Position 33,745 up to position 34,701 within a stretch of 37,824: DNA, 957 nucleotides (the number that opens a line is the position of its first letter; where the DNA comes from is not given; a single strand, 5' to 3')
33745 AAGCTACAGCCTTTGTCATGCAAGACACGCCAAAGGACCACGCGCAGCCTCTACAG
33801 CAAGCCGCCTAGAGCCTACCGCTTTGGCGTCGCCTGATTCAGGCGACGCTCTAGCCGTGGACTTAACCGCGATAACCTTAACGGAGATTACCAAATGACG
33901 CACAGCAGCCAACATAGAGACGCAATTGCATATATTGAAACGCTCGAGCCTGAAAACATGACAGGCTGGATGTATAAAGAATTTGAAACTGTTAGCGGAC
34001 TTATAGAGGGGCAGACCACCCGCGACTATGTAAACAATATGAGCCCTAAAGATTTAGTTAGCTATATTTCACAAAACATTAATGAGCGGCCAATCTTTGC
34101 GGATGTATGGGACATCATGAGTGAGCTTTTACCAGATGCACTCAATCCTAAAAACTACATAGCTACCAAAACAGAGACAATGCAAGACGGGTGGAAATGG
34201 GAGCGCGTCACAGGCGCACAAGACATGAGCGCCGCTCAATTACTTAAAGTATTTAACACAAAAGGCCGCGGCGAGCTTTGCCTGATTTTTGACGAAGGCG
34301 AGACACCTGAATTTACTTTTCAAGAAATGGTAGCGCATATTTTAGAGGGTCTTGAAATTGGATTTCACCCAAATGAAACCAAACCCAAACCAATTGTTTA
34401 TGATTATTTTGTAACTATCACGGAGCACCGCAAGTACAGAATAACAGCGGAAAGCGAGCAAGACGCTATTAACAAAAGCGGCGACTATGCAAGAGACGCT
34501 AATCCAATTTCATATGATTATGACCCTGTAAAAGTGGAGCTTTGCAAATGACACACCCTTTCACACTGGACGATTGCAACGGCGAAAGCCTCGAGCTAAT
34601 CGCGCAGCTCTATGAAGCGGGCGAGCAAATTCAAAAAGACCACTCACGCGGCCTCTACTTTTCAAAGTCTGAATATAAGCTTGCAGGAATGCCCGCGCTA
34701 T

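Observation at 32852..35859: ArdC-led operon closed by a small HTH gene: an acr/aca-like anti-defence locus with two strongly acidic orphan proteins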

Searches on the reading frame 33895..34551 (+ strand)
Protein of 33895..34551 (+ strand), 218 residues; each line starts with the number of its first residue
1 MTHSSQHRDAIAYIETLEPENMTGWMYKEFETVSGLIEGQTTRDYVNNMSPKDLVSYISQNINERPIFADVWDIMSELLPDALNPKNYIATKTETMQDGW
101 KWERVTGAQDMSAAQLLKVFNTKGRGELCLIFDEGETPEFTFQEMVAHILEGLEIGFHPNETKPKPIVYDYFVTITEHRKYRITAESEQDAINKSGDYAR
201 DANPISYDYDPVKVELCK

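Call 5: search_protein_families(library=pfam, proteins=[window:33895-34551:+], max_evalue=0.1)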
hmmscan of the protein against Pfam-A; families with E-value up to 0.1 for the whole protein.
window:33895-34551:+ (218 aa): 0 families

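Call 6: search_protein_families(library=phrogs, proteins=[window:33895-34551:+], max_evalue=0.1)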
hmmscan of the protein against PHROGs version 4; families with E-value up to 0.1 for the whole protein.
window:33895-34551:+ (218 aa): 0 families

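Call 15: find_related_loci(query=window:33895-34551:+, collection=viral_contigs, flank=6000)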
Query window:33895-34551:+ (218 aa) in viral_contigs; peptide patterns used: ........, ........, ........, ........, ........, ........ (x = any residue, [..] = any of these).
16 stretches matched a pattern, but none encodes a relative of the query by tblastn (E <= 1e-3).

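Call 17: find_homologous_proteins(query=window:33895-34551:+, max_evalue=0.01)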
Query window:33895-34551:+ (218 aa): 1 proteins with E <= 0.01 among 47 candidates.
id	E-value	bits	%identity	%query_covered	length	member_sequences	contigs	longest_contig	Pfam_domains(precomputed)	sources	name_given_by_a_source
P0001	9.0e-146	501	100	100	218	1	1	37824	-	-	-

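Call 22: search_protein_families(library=pfam, proteins=[window:33895-34551:+], max_evalue=10)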
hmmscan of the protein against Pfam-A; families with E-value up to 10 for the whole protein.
window:33895-34551:+ (218 aa): 0 families

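Call 31: search_solved_structures(query=window:33895-34551:+, max_evalue=10, show_alignments=2)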
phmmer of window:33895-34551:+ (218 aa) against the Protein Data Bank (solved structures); distinct sequences matched with E-value up to 10: 1.
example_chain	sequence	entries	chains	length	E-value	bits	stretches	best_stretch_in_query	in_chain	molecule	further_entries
7qzp_A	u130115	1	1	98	1.2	12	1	96-145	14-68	Hypothetical RNA binding protein from Acinetobacter baumannii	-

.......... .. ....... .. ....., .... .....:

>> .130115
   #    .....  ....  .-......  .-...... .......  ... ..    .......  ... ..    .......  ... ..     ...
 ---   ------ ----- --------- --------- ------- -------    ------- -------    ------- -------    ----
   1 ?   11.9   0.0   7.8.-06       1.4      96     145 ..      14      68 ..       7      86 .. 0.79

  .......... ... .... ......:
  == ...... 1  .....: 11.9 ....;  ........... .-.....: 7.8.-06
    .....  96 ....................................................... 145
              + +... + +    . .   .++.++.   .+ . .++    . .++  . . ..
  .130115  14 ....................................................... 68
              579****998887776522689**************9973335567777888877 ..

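Call 34: search_protein_families(library=padloc, proteins=[window:33895-34551:+], max_evalue=1)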
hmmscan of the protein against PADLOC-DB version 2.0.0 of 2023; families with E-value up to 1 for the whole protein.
window:33895-34551:+ (218 aa): 0 families

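Call 35: search_protein_families(library=ncbifam, proteins=[window:33895-34551:+], max_evalue=1)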
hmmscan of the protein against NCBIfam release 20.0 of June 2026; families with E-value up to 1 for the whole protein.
window:33895-34551:+ (218 aa): 0 families

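Call 40: search_protein_representatives(protein=window:33895-34551:+)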
Query: 218 residues. Proteins with E-value up to 0.001 (for the whole library): 8; up to 1e-10: 1; up to 1e-30: 1. The best 8 are listed.
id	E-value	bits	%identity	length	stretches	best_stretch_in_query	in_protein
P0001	2.9e-146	501.1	100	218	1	1-218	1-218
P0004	2.6e-10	56.7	32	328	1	3-159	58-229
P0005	2.2e-07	47.2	38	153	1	92-184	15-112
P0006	1.2e-06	44.8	32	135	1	90-174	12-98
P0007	4.4e-06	42.9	30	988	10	126-166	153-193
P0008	1.1e-05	41.7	36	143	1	92-191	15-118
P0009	3.4e-05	40.0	35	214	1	93-191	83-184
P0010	7.0e-04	35.7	38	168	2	16-83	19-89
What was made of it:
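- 33895..34551 (+): orf218: an acidic (pI 4.67), three-module protein of unknown function. Its GC content is 0.42, against 0.54 for its neighbours. Six distant relatives, E 3e-10 to 7e-4 (call 40).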

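Call 44: search_protein_families(library=pfam, alignment_id=A1, max_evalue=1)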
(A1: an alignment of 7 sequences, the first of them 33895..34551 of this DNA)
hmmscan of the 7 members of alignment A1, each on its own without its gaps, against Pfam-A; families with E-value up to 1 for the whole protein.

A. member 1, window:33895-34551:+ (218 aa): 0 families

B. families by the number of members that match (of 7 scanned): 3 families
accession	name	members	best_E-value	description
PF14207.11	DpnD-PcfM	1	0.047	DpnD/PcfM-like protein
PF25704.1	AcrF2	1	0.077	Anti-CRISPR protein AcrF2 protein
PF16607.10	CYLD_phos_site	1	0.11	Phosphorylation region of CYLD, unstructured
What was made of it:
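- Tried and rejected: A DpnD/PcfM-like reading of the orf218 C-terminal module: E 0.047 in one relative only (call 44).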

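Call 46: find_encoding_contigs(protein=P0004, flank=8000, max_places=3)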
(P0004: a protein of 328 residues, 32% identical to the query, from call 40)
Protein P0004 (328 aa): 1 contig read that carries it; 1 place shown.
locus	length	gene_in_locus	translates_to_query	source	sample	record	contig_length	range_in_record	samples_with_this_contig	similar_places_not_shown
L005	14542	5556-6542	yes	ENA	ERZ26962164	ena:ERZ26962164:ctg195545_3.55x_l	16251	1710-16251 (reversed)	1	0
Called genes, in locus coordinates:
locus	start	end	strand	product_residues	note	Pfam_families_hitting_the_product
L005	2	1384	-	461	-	?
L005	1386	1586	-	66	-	-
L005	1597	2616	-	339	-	-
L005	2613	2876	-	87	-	-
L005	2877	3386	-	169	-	-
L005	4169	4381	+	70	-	-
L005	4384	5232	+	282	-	PF05175:MTS (weak)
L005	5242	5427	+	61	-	-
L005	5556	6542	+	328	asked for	-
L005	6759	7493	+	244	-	-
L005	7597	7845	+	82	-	-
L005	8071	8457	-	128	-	-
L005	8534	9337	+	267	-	PF00145:DNA_methylase (weak)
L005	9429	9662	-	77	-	-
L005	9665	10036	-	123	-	-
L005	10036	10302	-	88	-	-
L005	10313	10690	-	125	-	-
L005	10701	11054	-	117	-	-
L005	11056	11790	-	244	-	-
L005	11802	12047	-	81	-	-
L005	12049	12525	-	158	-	-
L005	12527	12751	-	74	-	-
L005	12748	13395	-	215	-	PF12961:DUF3850, PF07087:DUF1353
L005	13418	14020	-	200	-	-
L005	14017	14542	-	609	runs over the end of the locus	-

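Call 47: find_encoding_contigs(protein=P0005, flank=8000, max_places=3)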
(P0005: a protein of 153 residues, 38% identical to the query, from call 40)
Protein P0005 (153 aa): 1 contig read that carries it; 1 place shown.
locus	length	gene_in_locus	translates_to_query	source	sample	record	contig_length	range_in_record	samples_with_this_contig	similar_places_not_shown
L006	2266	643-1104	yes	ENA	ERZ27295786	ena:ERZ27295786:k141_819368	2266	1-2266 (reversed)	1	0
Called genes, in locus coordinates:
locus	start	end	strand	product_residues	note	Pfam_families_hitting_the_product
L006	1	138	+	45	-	?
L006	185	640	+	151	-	-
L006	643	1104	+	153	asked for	-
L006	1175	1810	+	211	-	-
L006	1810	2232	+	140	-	-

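Call 48: find_encoding_contigs(protein=P0009, flank=8000, max_places=3)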
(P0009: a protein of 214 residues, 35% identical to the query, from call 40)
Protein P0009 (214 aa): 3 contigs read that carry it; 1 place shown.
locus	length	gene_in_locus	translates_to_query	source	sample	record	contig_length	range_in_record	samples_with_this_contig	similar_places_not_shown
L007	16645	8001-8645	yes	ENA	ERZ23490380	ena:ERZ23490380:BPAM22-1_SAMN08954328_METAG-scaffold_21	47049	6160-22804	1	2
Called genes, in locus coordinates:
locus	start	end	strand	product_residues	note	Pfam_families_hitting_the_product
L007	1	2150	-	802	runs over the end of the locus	-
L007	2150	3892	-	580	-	-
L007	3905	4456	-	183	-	-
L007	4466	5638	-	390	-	-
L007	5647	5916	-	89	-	-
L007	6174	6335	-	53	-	PF09926:DUF2158 (weak)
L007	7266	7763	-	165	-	-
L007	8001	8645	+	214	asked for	-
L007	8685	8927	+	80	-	-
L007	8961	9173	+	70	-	-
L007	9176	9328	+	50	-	-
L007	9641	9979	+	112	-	-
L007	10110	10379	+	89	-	-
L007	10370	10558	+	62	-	-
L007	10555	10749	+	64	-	-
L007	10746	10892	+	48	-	-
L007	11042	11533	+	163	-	-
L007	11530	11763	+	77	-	-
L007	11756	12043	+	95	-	-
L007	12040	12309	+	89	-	-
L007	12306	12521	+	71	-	-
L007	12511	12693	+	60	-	-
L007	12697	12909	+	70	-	-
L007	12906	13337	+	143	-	-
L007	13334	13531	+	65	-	-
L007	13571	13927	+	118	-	-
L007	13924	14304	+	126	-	PF14354:Lar_restr_allev (weak)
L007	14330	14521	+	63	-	-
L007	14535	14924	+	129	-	-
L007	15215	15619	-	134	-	-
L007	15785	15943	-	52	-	-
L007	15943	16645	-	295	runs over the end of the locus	-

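Call 49: find_encoding_contigs(protein=P0010, flank=8000, max_places=3)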
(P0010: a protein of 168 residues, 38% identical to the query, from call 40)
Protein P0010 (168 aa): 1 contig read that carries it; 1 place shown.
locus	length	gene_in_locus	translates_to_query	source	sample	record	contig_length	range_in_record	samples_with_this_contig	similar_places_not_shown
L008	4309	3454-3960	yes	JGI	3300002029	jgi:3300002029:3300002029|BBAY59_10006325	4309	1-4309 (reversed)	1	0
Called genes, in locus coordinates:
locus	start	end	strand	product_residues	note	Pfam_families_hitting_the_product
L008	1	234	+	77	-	?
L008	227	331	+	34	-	-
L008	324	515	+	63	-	-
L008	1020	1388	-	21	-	-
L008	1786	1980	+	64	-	-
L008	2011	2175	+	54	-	-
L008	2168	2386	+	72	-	-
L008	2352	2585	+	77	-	PF23907:DUF7249 (weak)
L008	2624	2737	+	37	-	-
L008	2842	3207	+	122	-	-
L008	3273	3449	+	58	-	-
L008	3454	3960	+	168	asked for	-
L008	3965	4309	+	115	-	?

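Call 50: predict_structure(alignment_id=A1)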
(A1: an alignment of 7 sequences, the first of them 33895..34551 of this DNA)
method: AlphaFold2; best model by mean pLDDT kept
length: 218 residues; sequences in the alignment: 7
mean_pLDDT: 69.5   pTM: 0.37
mean pLDDT of the five models: 69.5, 66.8, 63.6, 62.9, 62.1
residues with pLDDT >= 90: 0; 70-90: 127; 50-70: 66; < 50: 25
segments of 3 or more residues with pLDDT < 50: 81-88, 165-173, 214-218
pLDDT, mean of each block of 10 residues (from residue 1): 63 74 78 66 84 83 76 61 47 74 80 72 74 63 82 81 50 60 77 69 65 45
secondary structure, 60 per line:
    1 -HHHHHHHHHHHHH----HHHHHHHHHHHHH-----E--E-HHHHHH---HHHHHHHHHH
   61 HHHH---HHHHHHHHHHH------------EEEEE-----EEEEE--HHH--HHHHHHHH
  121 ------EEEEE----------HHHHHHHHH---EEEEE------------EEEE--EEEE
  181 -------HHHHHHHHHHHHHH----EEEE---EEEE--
elements in order: H2-14 H19-31 H42-47 H51-64 H68-78 E91-95 E101-105 H113-120 E127-131 H142-150 E154-158 E171-174 E177-180 H188-201 E206-209 E213-216
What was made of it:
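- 33895..34551 (+): AF2 model pLDDT 69.5 (call 50).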

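Call 59: fold_search(model_id=the predicted structure, library=pdb)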
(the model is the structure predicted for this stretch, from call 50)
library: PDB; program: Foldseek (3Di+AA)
matches with E <= 10: 82; with E <= 0.001: 0
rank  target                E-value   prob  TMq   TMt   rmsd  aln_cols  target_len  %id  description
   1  7as8_0                2.0e-01  0.06  0.14  0.07  26.2       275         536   12  Bacillus subtilis ribosome quality control complex state B. Ribosomal 50S subunit with P-tRNA, RqcH, and RqcP/YabO (released 2020-12-09)
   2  7ope_0                5.7e-01  0.04  0.14  0.07  25.6       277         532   12  RqcH DR variant bound to 50S-peptidyl-tRNA-RqcP RQC complex (rigid body refinement) (released 2021-07-21)
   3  7edr_B                2.0e+00  0.04  0.17  0.14  11.5       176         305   12  The crystal structure of the FERM and C-terminal domain complex of Drosophila Merlin (released 2021-04-14)
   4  2qt5_A                2.1e+00  0.03  0.11  0.12  15.8       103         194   11  Crystal Structure of GRIP1 PDZ12 in Complex with the Fras1 Peptide (released 2008-06-03)
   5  4n1j_C                2.3e+00  0.30  0.22  0.43   4.2        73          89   15  Crystal structures of NLRP14 pyrin domain reveal a conformational switch mechanism, regulating its molecular interacti (released 2014-07-16)
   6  4zrk_B                2.6e+00  0.05  0.16  0.13  10.2       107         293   13  Merlin-FERM and Lats1 complex (released 2015-06-17)
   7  1ni2_A                2.6e+00  0.04  0.18  0.15  12.0       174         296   13  Structure of the active FERM domain of Ezrin (released 2003-02-25)
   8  2r86_B                2.6e+00  0.03  0.13  0.10  23.6       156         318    9  Crystal structure of PurP from Pyrococcus furiosus complexed with ATP (released 2007-12-04)
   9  1vlu_A                2.8e+00  0.03  0.11  0.07  13.0       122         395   11  Crystal structure of Gamma-glutamyl phosphate reductase (yor323c) from Saccharomyces cerevisiae at 2.40 A resolution (released 2004-08-24)
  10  8raz_A                2.8e+00  0.02  0.14  0.04  21.4       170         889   14  The crystal structure of DNA-bound human MutSbeta (MSH2_E749A/MSH3_E976A) in the canonical mismatch bound conformation (released 2025-06-11)
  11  6zyw_F                2.9e+00  0.02  0.09  0.16  13.6        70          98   10  Outer Dynein Arm-Shulin complex - overall structure (Tetrahymena thermophila) (released 2021-01-20)
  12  4n1k_C                3.1e+00  0.25  0.24  0.50   4.3        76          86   16  Crystal structures of NLRP14 pyrin domain reveal a conformational switch mechanism, regulating its molecular interacti (released 2014-07-16)
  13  7k58_F                3.1e+00  0.03  0.10  0.16  12.0        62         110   14  Structure of outer-arm dyneins bound to microtubule with microtubule binding state 1(MTBS-1) (released 2021-09-29)
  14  5kt5_A                3.3e+00  0.01  0.12  0.08  13.9       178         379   10  Teranry complex of human DNA polymerase iota R96G inserting dCMPNPP opposite template G in the presence of Mn2+ (released 2016-08-31)
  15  2kil_MODEL_1_A        3.5e+00  0.04  0.19  0.21  17.5       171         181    9  NMR structure of the H103G mutant SO2144 H-NOX domain from Shewanella oneidensis in the Fe(II)CO ligation stat (released 2009-11-17)
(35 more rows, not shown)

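Call 83: search_protein_families(library=pfam, proteins=[L005:7597-7845:+, L005:4169-4381:+, L005:4384-5232:+, L005:5242-5427:+, L005:5721-6542:+, L005:6759-7493:+, L005:8534-9337:+, L005:8071-8457:-], max_evalue=1)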
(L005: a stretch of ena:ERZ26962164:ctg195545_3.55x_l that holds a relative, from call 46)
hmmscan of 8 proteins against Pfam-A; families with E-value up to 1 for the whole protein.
L005:7597-7845:+ (82 aa): 0 families

L005:4169-4381:+ (70 aa): 0 families

L005:4384-5232:+ (282 aa): 4 families
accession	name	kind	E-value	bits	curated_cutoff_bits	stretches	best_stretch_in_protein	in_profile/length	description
PF05175.20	MTS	-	9.2e-06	25.8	23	1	67-146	30-110/170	Methyltransferase small domain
PF02384.22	N6_Mtase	-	0.009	15.8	20.4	1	40-158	18-151/311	N-6 DNA Methylase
PF07669.17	Eco57I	-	0.028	14.9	25.3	1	132-192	72-143/171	Eco57I restriction-modification methylase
PF22677.2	Ble-like_N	-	0.24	11.6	24.5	0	42-56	10-25/41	Bleomycin resistance protein-like N-terminal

L005:5242-5427:+ (61 aa): 0 families

L005:5721-6542:+ (273 aa): 2 families
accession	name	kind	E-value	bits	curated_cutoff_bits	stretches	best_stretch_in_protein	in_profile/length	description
PF25704.1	AcrF2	-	0.071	13.9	27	1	3-73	2-73/90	Anti-CRISPR protein AcrF2 protein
PF20849.2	TelK_muzzle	-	0.24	11.9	27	1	53-94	26-67/118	Protelomerase, muzzle domain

L005:6759-7493:+ (244 aa): 1 family
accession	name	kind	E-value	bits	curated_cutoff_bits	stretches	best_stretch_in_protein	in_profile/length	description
PF22289.1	DmmA-like_C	-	0.068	13.6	27.4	1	14-37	4-27/44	Dimethylamine monooxygenase subunit DmmA-like, C-terminal domain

L005:8534-9337:+ (267 aa): 1 family
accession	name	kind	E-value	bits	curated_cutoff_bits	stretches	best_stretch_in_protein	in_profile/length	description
PF00145.23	DNA_methylase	-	4.1e-11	43.3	22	2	34-113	48-130/324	C-5 cytosine-specific DNA methylase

L005:8071-8457:- (128 aa): 0 families
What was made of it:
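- The AcrF2 Pfam hit in a relative is E 0.07, 14 bits against a cut-off of 27 (calls 44, 83).
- Tried and rejected: The weak AcrF2 Pfam hit in an orf218 relative: 14 bits against a cut-off of 27 (calls 44, 83).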

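Call 84: search_protein_families(library=phrogs, proteins=[L005:7597-7845:+, L005:4169-4381:+, L005:4384-5232:+, L005:5242-5427:+, L005:5721-6542:+, L005:6759-7493:+, L005:8534-9337:+, L005:8071-8457:-], max_evalue=0.1)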
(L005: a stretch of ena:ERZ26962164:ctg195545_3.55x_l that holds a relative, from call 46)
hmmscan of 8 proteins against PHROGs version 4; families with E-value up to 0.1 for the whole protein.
L005:7597-7845:+ (82 aa): 1 family
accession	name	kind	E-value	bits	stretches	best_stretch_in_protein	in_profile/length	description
phrog_8160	-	unknown function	0.031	15.8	1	8-49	68-106/110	-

L005:4169-4381:+ (70 aa): 1 family
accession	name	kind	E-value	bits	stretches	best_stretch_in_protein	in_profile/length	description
phrog_9151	-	moron, auxiliary metabolic gene and host takeover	0.0067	17.7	1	4-53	39-87/119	HicB-like antitoxin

L005:4384-5232:+ (282 aa): 10 families
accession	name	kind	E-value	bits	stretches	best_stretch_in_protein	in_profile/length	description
phrog_3820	-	other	3.8e-79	266.3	1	1-248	1-244/255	DNA methyltransferase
phrog_9133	-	unknown function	1.8e-07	30.4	1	47-160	734-831/1259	-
phrog_6380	-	other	0.00026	21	1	39-101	15-69/382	DNA methyltransferase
phrog_116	-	other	0.00034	20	1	58-143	196-279/779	DNA methyltransferase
phrog_1600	-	other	0.0028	17.2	1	45-101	25-83/489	DNA methyltransferase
phrog_2713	-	unknown function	0.006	16.6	1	44-153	188-309/520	-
phrog_363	-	other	0.0078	16.4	1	68-138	52-119/327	DNA methyltransferase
phrog_10089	-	moron, auxiliary metabolic gene and host takeover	0.014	13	1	96-165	1713-1779/4647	DarB-like antirestriction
phrog_12517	-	unknown function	0.04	14.1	1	112-152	155-196/316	-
phrog_18293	-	other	0.075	14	0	71-112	68-105/119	methyltransferase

L005:5242-5427:+ (61 aa): 1 family
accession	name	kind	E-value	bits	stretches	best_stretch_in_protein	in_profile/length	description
phrog_9027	-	unknown function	8.7e-06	27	1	4-57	8-65/72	-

L005:5721-6542:+ (273 aa): 1 family
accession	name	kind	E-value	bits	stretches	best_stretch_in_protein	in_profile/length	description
phrog_26737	-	unknown function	0.046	14.9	1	10-74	55-117/128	-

L005:6759-7493:+ (244 aa): 0 families

L005:8534-9337:+ (267 aa): 3 families
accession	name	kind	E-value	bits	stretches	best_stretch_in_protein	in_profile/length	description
phrog_116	-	other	6e-13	49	2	32-96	255-325/779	DNA methyltransferase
phrog_363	-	other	3.7e-10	40.4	1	1-128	54-174/327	DNA methyltransferase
phrog_757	-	other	0.015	15.4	1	1-92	15-127/247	DNA methyltransferase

L005:8071-8457:- (128 aa): 0 families
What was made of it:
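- On Anti-defence island: In L005: N6-adenine and C5 methyltransferases in the same locus (calls 83, 84).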
